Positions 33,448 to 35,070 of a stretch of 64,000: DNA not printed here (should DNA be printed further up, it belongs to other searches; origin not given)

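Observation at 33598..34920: Novel Cys-rich secreted protein with recurring C-x(2-4)-G-Y modules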

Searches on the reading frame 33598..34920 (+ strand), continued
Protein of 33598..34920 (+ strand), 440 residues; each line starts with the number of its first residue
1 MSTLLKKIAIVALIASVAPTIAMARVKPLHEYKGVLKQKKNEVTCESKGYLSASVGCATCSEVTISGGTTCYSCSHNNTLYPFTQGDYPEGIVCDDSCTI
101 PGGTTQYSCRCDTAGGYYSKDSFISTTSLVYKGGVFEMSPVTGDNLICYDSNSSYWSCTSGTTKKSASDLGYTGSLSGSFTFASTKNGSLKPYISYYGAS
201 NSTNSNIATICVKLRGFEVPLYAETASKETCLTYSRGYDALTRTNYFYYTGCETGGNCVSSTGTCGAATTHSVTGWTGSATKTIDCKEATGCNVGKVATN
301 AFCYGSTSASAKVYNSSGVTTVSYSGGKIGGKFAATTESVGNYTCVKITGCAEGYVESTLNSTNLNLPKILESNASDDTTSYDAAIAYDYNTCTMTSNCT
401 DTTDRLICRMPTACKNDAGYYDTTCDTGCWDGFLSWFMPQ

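Call 48: fold_search(model_id=the predicted structure, library=viral)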
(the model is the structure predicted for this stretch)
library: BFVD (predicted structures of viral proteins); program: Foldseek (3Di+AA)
matches with E <= 10: 96; with E <= 0.001: 0
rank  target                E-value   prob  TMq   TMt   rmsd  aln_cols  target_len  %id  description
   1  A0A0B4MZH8            2.0e-01  0.07  0.07  0.09  22.9       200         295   10  Uncharacterized protein [Streptococcus phage SOCP]
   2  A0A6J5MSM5            3.9e-01  0.04  0.09  0.10  30.6       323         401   13  Uncharacterized protein [uncultured Caudovirales phage]
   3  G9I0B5                4.1e-01  0.02  0.08  0.05  32.4       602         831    9  Vp91 capsid protein [Helicoverpa zea nudivirus 2]
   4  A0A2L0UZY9            8.2e-01  0.01  0.07  0.06  22.8       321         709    9  Tail fiber protein [Agrobacterium phage Atu_ph07]
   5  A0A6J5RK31            1.1e+00  0.03  0.08  0.08  21.1       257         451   12  Collagen triple helix repeat [uncultured Caudovirales phage]
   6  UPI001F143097         1.1e+00  0.02  0.06  0.10  18.8       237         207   10  (no name look-up for this kind of identifier)
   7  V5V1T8                1.1e+00  0.06  0.08  0.06  18.5       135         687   10  Putative RNA replicase (Fragment) [Escobaria virus]
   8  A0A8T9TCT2            1.1e+00  0.02  0.08  0.07  18.8       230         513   13  (no name in the UniProt tables at hand)
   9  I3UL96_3              1.1e+00  0.02  0.10  0.04  38.8       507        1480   10  (no name in the UniProt tables at hand)
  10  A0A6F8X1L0            1.2e+00  0.05  0.07  0.11  15.1       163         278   15  Tumor necrosis factor receptor [Lymphocystis disease virus 2]
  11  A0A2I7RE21            1.4e+00  0.01  0.08  0.08  35.6       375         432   11  (no name in the UniProt tables at hand)
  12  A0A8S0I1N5            1.7e+00  0.01  0.08  0.11  40.0       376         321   10  (no name in the UniProt tables at hand)
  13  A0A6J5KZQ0            1.7e+00  0.01  0.08  0.07  22.8       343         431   11  Uncharacterized protein [uncultured Caudovirales phage]
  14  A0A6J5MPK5            1.8e+00  0.02  0.08  0.05  21.1       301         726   13  Collagen triple helix repeat [uncultured Caudovirales phage]
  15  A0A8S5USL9            1.9e+00  0.08  0.07  0.09  17.8       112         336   10  Uncharacterized protein [Myoviridae sp. ctijX18]
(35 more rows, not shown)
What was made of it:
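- On Phage-encoded receptor-binding or tail proteins; anti-phage defence systems: BFVD fold search found nothing (call 48).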

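Call 50: find_encoding_contigs(protein=P0003, flank=10000, max_places=3)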
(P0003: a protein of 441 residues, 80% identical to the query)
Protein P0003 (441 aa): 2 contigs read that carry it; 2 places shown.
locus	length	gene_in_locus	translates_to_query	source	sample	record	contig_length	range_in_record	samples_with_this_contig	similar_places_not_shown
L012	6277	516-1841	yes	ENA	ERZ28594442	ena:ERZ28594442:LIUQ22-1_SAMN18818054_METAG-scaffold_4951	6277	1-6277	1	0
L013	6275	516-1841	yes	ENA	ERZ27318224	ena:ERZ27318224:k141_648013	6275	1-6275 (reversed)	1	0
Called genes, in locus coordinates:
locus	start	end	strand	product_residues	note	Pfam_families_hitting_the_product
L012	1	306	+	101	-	?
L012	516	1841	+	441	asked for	-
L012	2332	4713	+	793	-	-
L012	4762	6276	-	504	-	?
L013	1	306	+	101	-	?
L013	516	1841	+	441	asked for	-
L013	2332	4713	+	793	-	-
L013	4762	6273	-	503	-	?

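Call 51: find_encoding_contigs(protein=P0002, flank=10000, max_places=3)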
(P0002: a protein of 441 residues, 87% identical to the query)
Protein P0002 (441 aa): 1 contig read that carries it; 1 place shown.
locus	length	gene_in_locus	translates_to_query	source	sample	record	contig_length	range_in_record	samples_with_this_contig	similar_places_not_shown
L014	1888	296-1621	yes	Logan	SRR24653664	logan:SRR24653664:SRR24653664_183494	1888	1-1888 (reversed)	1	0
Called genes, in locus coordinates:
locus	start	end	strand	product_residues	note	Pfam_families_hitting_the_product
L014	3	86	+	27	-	?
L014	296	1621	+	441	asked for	-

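Call 57: find_encoding_contigs(protein=P0044, flank=10000, max_places=2)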
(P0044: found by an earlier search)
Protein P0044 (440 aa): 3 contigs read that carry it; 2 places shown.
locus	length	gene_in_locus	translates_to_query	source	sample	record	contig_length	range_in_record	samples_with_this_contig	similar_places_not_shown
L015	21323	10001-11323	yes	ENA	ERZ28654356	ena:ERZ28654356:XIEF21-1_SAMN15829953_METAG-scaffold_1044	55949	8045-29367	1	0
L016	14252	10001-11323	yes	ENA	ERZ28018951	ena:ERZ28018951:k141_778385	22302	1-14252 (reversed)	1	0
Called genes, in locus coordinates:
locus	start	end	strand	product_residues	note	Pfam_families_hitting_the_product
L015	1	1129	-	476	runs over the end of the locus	PF00749:tRNA-synt_1c, PF19269:Anticodon_2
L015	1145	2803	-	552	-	PF02463:SMC_N, PF13175:AAA_15 (weak), PF13476:AAA_23 (weak), PF13304:AAA_21 (faint)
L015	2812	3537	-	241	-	PF13512:TPR_18, PF13525:YfiO, PF07719:TPR_2 (faint), PF13174:TPR_6 (faint), PF13428:TPR_14 (faint), PF14559:TPR_19 (faint), PF13432:TPR_16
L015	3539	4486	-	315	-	PF03331:LpxC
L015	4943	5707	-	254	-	-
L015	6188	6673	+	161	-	PF02381:MraZ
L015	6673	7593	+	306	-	PF01795:Methyltransf_5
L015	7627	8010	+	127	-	-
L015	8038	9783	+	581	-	PF03717:PBP_dimer, PF00905:Transpeptidase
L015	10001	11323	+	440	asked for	-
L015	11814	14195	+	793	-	-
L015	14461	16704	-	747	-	-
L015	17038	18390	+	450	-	PF02321:OEP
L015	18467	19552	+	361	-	PF10691:DUF2497 (weak)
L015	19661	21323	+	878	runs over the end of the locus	PF00133:tRNA-synt_1, PF01406:tRNA-synt_1e (faint), PF09334:tRNA-synt_1g (weak), PF13603:tRNA-synt_1_2, PF09334:tRNA-synt_1g, PF08264:Anticodon_1, PF10458:Val_tRNA-synt_C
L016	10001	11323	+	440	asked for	-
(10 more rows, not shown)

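Call 60: find_related_loci(query=A1, collection=metagenome_contigs, flank=4000)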
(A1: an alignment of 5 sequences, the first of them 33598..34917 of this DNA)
Query A1 (440 aa) in metagenome_contigs; peptide patterns used: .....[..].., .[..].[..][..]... (x = any residue, [..] = any of these).
100 stretches matched a pattern, but none encodes a relative of the query by tblastn (E <= 1e-3).

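Call 61: find_related_loci(query=window:33598-34917:+, collection=metagenome_contigs, flank=3000)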
Query window:33598-34917:+ (440 aa) in metagenome_contigs; peptide patterns used: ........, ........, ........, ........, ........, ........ (x = any residue, [..] = any of these).
98 stretches matched a pattern, but none encodes a relative of the query by tblastn (E <= 1e-3).

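Call 62: find_related_loci(query=A1, collection=viral_contigs, flank=3000)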
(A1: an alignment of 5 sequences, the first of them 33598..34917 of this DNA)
Query A1 (440 aa) in viral_contigs; peptide patterns used: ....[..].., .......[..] (x = any residue, [..] = any of these).
48 stretches matched a pattern, but none encodes a relative of the query by tblastn (E <= 1e-3).

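Call 63: search_protein_families(library=phrogs, proteins=[window:33598-34917:+, L007:156-2201:+], max_evalue=0.1)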
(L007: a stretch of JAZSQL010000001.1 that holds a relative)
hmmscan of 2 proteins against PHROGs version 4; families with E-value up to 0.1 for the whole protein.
window:33598-34917:+ (440 aa): 0 families

L007:156-2201:+ (682 aa): 1 family
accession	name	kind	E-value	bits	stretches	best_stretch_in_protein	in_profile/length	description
phrog_11132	-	unknown function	0.00019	22.9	1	1-76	1-75/109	-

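Call 64: list_cluster_members(proteins=[P0006, P0007, P0008, P0009, P0010, P0011, P0013, P0014, P0015, P0018])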
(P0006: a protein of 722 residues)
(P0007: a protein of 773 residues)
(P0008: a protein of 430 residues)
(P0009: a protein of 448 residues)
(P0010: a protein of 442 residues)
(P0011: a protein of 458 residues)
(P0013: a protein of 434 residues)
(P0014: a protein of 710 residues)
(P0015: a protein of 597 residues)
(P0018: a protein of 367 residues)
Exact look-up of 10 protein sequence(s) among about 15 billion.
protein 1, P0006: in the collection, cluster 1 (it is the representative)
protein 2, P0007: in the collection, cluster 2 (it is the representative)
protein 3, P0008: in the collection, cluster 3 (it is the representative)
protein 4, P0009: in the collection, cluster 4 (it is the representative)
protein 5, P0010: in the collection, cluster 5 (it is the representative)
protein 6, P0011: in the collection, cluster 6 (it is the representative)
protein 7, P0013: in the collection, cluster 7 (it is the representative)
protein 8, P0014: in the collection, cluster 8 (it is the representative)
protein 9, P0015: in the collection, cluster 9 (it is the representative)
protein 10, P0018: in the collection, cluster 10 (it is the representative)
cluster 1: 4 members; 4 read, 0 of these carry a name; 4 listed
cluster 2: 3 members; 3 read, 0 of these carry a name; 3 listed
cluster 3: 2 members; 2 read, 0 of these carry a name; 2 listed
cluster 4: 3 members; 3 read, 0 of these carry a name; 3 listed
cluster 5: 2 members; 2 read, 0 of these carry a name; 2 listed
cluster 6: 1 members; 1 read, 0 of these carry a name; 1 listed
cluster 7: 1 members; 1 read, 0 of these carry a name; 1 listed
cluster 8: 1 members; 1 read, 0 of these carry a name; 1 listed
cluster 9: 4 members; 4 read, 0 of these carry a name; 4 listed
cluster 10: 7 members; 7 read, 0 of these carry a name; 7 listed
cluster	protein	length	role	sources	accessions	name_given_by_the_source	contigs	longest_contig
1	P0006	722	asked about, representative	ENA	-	-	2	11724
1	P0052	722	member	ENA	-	-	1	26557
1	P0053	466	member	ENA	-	-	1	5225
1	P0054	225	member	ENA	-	-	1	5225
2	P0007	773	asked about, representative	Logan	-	-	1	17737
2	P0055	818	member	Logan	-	-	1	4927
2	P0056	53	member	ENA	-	-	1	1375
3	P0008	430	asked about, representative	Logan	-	-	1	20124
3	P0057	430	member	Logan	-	-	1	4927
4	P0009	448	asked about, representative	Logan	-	-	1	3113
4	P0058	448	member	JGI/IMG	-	-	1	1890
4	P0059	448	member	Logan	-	-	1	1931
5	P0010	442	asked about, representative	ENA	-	-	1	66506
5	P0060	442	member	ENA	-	-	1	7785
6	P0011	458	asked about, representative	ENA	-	-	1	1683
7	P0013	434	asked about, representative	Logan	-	-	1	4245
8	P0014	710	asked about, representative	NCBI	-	-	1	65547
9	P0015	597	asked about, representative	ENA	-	-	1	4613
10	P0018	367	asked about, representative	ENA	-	-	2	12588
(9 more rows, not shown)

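Call 65: find_encoding_contigs(protein=P0008, flank=8000, max_places=2)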
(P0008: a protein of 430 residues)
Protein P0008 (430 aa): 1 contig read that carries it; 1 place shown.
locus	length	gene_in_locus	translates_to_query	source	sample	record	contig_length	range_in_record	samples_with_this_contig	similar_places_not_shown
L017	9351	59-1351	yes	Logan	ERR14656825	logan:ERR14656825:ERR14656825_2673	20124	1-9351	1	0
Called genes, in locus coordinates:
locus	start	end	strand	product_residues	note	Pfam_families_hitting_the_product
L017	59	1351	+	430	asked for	-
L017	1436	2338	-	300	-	PF01739:CheR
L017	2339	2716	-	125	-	PF00072:Response_reg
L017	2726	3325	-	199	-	-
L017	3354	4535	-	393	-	-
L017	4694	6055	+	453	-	PF01134:GIDA, PF01266:DAO (weak)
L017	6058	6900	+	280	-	PF00494:SQS_PSY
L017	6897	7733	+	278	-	PF00494:SQS_PSY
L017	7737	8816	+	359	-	PF01266:DAO (faint), PF13450:NAD_binding_8, PF01593:Amino_oxidase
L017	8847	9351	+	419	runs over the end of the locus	PF00675:Peptidase_M16, PF05193:Peptidase_M16_C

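Call 66: find_encoding_contigs(protein=P0014, flank=8000, max_places=2)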
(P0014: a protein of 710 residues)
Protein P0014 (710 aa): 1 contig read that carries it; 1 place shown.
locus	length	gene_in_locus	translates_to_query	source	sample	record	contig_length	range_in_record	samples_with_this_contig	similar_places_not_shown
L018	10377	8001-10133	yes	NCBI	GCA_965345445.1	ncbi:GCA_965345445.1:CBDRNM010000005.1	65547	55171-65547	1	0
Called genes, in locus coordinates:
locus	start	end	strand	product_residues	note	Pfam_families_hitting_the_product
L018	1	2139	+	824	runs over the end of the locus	PF00912:Transgly, PF17092:PCB_OB, PF00905:Transpeptidase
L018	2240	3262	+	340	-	PF03462:PCRF, PF00472:RF-1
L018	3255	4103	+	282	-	PF05448:AXE1 (weak), PF02129:Peptidase_S15 (weak), PF20434:BD-FAE (faint), PF00561:Abhydrolase_1, PF12146:Hydrolase_4, PF12697:Abhydrolase_6 (weak), PF00326:Peptidase_S9, PF12146:Hydrolase_4 (weak)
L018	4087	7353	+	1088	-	PF13116:YhdP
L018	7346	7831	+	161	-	-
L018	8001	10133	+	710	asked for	-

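Call 69: find_homologous_proteins(query=L007:156-2201:+, max_evalue=0.001)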
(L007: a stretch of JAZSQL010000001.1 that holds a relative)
Query L007:156-2201:+ (682 aa): 2 proteins with E <= 0.001 among 3284 candidates.
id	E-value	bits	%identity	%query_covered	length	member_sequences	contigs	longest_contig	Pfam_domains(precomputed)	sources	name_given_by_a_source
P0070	0.0e+0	1530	95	100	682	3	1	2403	-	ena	-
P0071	1.9e-31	127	34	40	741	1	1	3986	-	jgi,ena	-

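Call 82: search_protein_families(library=pfam, alignment_id=A2, max_evalue=1)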
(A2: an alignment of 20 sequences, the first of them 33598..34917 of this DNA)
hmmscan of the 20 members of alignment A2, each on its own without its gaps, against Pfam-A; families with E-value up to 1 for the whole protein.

A. member 1, window:33598-34917:+ (440 aa): 0 families

B. families by the number of members that match (of 20 scanned): 2 families
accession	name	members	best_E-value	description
PF07872.17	DUF1659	1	0.067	Protein of unknown function (DUF1659)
PF01321.24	Creatinase_N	1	0.21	Creatinase/Prolidase N-terminal domain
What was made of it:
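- Closest known: Chlamydial cysteine-rich envelope proteins. Different: No sequence relationship: no match to any Pfam family for any of 20 members (call 82).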

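Call 83: search_protein_families(library=padloc, proteins=[window:33598-34917:+], max_evalue=0.1)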
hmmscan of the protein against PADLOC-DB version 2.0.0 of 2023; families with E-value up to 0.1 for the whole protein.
window:33598-34917:+ (440 aa): 0 families
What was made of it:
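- On Phage-encoded receptor-binding or tail proteins; anti-phage defence systems: PHROGs 0 hits (call 63), PADLOC 0 hits (call 83), no relative in IMG/VR (call 62).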

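Call 86: find_encoding_contigs(protein=P0012, flank=10000, max_places=2)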
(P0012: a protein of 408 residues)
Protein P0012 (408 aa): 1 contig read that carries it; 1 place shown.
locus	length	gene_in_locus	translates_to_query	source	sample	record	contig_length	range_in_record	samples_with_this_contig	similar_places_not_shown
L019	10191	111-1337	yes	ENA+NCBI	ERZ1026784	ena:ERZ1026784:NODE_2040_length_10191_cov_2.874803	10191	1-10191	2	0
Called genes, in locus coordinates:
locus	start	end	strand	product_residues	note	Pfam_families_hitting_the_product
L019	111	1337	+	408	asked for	-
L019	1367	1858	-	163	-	-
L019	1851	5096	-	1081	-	PF13116:YhdP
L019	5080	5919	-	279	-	PF12697:Abhydrolase_6 (faint), PF02129:Peptidase_S15 (faint), PF05448:AXE1 (faint), PF20434:BD-FAE (faint), PF00561:Abhydrolase_1, PF12146:Hydrolase_4, PF00326:Peptidase_S9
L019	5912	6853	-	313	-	PF03462:PCRF, PF00472:RF-1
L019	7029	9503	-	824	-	PF00912:Transgly, PF17092:PCB_OB, PF00905:Transpeptidase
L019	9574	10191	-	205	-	?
